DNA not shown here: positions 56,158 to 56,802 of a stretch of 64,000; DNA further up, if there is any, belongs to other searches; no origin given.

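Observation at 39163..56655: Uninterrupted 17.5-kb ORF encoding a 5,830-aa mosaic of eukaryote-like adhesion domains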

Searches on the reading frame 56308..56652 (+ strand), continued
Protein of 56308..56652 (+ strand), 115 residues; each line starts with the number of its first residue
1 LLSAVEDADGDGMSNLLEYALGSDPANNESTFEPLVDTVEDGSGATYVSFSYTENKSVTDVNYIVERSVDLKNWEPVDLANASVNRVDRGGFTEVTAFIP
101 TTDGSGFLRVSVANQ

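Call 89: search_protein_families(library=pfam, proteins=[L038:2243-10351:+, L050:284-7834:+, L058:858-5861:+, L076:6152-10360:+, L068:1149-5471:+], max_evalue=0.00001)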
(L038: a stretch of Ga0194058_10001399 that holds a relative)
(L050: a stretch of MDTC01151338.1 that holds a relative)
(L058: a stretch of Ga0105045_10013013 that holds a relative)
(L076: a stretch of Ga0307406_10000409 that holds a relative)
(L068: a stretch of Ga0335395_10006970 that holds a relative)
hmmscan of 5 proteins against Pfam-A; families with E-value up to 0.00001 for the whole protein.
L038:2243-10351:+ (2703 aa): 9 families
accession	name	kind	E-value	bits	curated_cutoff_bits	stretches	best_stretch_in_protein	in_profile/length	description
PF00041.27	fn3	-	8.3e-35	119.3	25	0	1583-1666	2-81/84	Fibronectin type III domain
PF13927.12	Ig_3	-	3.6e-29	101.5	30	2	2484-2551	2-78/78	Immunoglobulin domain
PF07679.22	I-set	-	1.2e-26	93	23.7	2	2484-2559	1-85/90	Immunoglobulin I-set domain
PF13895.12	Ig_2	-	2.1e-17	63.5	27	2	2397-2473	2-74/79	Immunoglobulin domain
PF25059.1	FN3_DSCAM-DSCAML_C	-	1.6e-12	48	39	0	563-637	13-85/89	DSCAM/DSCAML C-terminal Fn3-like domain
PF00047.31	ig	-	7.4e-11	42.7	21.8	1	2493-2560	3-81/81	Immunoglobulin domain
PF01108.23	Tissue_fac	-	8.4e-11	42.1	27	0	1581-1660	22-105/107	Tissue factor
PF16655.11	PhoD_N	-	2.9e-08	34.6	30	0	1037-1070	51-84/90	PhoD-like phosphatase, N-terminal domain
PF25788.1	Ig_Rha78A_N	-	1.2e-07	32.4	27.4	0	1705-1754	44-96/105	Rha78A-like, N-terminal immunoglobulin domain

L050:284-7834:+ (2517 aa): 5 families
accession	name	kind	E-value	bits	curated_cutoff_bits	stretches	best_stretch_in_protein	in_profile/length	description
PF00932.25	LTD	-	2.1e-58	195.9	34.3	4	425-534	4-108/109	Lamin Tail Domain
PF08757.17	CotH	-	9.3e-28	98.1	23.8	2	1854-2085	46-303/322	CotH kinase protein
PF13290.12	CHB_HEX_C_1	-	2e-23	82.5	22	1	1615-1678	3-65/67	Chitobiase/beta-hexosaminidase C-terminal domain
PF13287.12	Fn3_assoc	-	9.7e-23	80.5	23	2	1626-1683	3-59/59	Fn3 associated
PF13385.13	Laminin_G_3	-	4.8e-15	56.5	27.6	1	94-255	1-151/151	Concanavalin A-like lectin/glucanases superfamily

L058:858-5861:+ (1668 aa): 2 families
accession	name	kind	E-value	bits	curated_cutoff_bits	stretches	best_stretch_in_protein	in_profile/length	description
PF07691.17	PA14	-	1.7e-30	106.2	24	1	1005-1137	3-145/147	PA14 domain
PF07995.17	GSDH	-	2.4e-21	76.8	25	2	479-654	158-327/332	Glucose / Sorbosone dehydrogenase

L076:6152-10360:+ (1403 aa): 1 family
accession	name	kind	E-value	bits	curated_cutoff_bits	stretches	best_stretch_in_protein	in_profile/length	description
PF12951.13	PATR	-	6.2e-14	52.2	27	1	1066-1091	4-29/30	Passenger-associated-transport-repeat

L068:1149-5471:+ (1441 aa): 4 families
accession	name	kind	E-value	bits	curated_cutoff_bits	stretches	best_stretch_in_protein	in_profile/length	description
PF05345.18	He_PIG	-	1.3e-48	163.8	24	5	981-1060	1-95/96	Putative Ig domain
PF13290.12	CHB_HEX_C_1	-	1e-15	57.9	22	1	105-170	1-64/67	Chitobiase/beta-hexosaminidase C-terminal domain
PF00150.24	Cellulase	-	1.2e-14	54.9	23.5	1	259-458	22-199/272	Cellulase (glycosyl hydrolase family 5)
PF13287.12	Fn3_assoc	-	4.1e-13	49.6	23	1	118-167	3-50/59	Fn3 associated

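Call 93: search_solved_structures(query=A3, max_evalue=1, show_alignments=1)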
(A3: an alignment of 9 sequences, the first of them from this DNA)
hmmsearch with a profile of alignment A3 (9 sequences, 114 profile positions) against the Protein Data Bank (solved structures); distinct sequences matched with E-value up to 1: 0.

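Call 94: search_protein_families(library=pfam, alignment_id=A3, max_evalue=1)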
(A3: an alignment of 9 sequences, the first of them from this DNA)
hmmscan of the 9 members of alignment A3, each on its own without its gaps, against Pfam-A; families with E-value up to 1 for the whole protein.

A. member 1, seq(115 aa): 2 families
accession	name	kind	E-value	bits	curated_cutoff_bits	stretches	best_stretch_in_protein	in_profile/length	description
PF18884.5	TSP3_bac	-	0.0014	18.8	25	1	7-27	1-21/22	Bacterial TSP3 repeat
PF13163.11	DUF3999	-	0.037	13.7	30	1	22-111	105-192/424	Protein of unknown function (DUF3999)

B. families by the number of members that match (of 9 scanned): 4 families
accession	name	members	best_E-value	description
PF13163.11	DUF3999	8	0.0035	Protein of unknown function (DUF3999)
PF18884.5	TSP3_bac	7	2.4e-05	Bacterial TSP3 repeat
PF06165.18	GH94_b-supersand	1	0.047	Glycosyl hydrolase 94, supersandwich domain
PF19695.4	DUF6195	1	0.13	Family of unknown function (DUF6195)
